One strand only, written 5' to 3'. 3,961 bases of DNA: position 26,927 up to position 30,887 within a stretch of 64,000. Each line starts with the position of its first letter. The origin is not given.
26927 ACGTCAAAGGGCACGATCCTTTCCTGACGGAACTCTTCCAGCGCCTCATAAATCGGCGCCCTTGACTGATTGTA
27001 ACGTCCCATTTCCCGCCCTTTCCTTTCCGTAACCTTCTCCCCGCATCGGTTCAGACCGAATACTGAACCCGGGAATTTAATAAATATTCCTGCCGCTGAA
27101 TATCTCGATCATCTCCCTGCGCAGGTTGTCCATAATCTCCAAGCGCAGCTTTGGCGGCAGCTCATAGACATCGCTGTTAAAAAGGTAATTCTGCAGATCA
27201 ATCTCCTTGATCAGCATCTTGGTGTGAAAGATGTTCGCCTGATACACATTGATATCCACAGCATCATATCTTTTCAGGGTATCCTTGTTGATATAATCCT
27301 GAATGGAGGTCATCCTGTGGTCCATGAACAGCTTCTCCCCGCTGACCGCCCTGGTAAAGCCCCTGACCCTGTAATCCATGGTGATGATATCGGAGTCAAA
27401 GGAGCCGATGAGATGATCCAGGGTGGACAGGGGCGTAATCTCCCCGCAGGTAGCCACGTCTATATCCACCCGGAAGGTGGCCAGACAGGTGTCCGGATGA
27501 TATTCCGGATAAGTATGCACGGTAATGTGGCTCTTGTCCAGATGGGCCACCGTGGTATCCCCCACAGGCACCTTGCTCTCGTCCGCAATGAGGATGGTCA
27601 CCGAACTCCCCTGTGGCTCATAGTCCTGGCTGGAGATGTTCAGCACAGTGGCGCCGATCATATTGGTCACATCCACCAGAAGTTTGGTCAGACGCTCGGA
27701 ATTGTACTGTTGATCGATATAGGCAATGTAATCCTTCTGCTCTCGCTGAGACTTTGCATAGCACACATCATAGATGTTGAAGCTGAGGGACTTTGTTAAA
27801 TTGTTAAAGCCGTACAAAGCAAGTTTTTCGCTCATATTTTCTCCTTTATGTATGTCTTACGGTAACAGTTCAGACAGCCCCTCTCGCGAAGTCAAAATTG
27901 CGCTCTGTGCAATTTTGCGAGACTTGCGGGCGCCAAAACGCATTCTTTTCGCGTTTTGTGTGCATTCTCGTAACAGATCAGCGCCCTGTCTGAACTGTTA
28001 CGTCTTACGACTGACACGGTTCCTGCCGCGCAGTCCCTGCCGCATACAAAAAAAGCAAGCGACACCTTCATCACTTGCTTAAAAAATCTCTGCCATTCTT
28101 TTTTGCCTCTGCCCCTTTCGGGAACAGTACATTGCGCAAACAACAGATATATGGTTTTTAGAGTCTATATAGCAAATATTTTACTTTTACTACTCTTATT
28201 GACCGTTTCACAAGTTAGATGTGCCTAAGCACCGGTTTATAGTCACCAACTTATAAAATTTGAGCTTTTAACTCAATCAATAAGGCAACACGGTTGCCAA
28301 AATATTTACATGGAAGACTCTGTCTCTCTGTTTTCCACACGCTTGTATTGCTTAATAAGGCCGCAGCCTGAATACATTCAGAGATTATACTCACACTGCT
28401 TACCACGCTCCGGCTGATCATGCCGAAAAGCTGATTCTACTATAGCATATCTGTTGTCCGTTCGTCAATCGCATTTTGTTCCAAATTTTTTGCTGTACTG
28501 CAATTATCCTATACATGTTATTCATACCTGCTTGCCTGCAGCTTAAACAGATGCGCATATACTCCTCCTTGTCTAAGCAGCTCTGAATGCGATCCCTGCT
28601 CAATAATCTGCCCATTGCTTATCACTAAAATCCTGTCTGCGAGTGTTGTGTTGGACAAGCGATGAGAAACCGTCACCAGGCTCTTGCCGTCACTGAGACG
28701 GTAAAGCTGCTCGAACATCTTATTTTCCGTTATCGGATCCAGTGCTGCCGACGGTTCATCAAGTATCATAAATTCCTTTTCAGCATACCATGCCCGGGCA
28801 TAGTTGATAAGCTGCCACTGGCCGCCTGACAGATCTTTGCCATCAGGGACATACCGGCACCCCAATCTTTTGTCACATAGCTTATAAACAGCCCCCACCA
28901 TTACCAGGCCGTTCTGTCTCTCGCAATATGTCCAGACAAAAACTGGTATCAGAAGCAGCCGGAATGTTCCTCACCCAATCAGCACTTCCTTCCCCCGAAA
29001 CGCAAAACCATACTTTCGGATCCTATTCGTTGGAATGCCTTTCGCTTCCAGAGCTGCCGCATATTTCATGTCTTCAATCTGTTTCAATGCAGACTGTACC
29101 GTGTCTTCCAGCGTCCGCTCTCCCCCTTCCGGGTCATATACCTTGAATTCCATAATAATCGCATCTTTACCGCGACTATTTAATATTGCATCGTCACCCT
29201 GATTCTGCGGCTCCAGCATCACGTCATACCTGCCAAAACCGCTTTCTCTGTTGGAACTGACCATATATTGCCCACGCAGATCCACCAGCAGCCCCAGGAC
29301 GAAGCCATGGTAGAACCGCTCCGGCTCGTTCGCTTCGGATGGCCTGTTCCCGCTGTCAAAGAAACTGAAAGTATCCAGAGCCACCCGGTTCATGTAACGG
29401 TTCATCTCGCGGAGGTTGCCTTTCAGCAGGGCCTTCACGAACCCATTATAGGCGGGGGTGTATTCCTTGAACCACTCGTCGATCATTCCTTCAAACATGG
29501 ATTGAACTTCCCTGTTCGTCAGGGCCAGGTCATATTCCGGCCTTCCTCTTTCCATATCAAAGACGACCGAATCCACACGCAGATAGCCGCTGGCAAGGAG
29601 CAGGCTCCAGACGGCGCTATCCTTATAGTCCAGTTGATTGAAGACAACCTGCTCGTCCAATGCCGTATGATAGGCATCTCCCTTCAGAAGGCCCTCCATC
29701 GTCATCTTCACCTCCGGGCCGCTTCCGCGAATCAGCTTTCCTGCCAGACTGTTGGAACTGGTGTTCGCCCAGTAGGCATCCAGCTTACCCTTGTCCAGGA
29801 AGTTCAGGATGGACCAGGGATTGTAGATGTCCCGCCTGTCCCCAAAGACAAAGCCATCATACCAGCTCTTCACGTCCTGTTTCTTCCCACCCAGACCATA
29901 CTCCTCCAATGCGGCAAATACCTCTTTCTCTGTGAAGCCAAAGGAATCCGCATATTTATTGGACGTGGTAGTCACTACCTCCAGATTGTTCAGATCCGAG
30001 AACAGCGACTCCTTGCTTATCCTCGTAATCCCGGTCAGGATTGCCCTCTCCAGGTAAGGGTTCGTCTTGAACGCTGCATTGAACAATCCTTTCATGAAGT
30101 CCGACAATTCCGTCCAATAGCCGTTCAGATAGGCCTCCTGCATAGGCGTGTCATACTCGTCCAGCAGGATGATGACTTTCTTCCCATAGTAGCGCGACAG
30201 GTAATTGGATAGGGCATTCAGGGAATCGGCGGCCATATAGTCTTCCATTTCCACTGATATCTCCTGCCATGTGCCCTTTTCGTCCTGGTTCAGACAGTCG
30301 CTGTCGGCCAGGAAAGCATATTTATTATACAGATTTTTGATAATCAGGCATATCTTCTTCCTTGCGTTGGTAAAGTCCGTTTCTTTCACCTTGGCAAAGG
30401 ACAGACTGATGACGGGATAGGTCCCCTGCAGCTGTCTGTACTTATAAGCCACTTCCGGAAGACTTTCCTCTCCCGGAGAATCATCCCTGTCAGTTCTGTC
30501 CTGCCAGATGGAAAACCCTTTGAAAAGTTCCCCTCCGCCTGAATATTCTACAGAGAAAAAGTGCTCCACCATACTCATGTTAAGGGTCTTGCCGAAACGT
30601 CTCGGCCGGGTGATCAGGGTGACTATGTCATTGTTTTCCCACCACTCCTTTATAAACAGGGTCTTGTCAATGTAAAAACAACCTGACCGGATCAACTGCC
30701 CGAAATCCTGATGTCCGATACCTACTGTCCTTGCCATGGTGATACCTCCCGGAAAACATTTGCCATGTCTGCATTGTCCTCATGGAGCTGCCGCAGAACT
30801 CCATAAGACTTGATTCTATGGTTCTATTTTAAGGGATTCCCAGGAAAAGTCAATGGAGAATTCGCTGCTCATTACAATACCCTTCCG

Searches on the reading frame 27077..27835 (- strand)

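Call 30: search_protein_families(library=pfam, proteins=[window:27077-27835:-], max_evalue=0.00001)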
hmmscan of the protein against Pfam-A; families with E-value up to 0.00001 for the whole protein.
window:27077-27835:- (252 aa): 1 family
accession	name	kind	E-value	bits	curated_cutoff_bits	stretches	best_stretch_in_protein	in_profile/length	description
PF02675.21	AdoMet_dc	-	5.4e-14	52.9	25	1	45-159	16-107/107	S-adenosylmethionine decarboxylase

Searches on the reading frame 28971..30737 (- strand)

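Call 4: search_protein_families(library=ncbifam, proteins=[window:28971-30737:-], max_evalue=0.01)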
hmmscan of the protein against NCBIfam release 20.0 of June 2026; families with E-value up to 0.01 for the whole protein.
window:28971-30737:- (588 aa): 0 families

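Call 5: search_protein_families(library=pfam, proteins=[window:28971-30737:-], max_evalue=0.01)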
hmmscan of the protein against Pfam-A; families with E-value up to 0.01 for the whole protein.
window:28971-30737:- (588 aa): 3 families
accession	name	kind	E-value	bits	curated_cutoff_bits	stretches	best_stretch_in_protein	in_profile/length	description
PF09820.16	AAA-ATPase_like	-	7.3e-43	147.2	26.1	1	7-246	2-201/201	Predicted AAA-ATPase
PF08011.17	PDDEXK_9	-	4.5e-15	56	25.5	1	472-587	2-102/105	PD-(D/E)XK nuclease superfamily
PF14502.12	HTH_41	-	0.0061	16.4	25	0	546-567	22-42/48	Helix-turn-helix domain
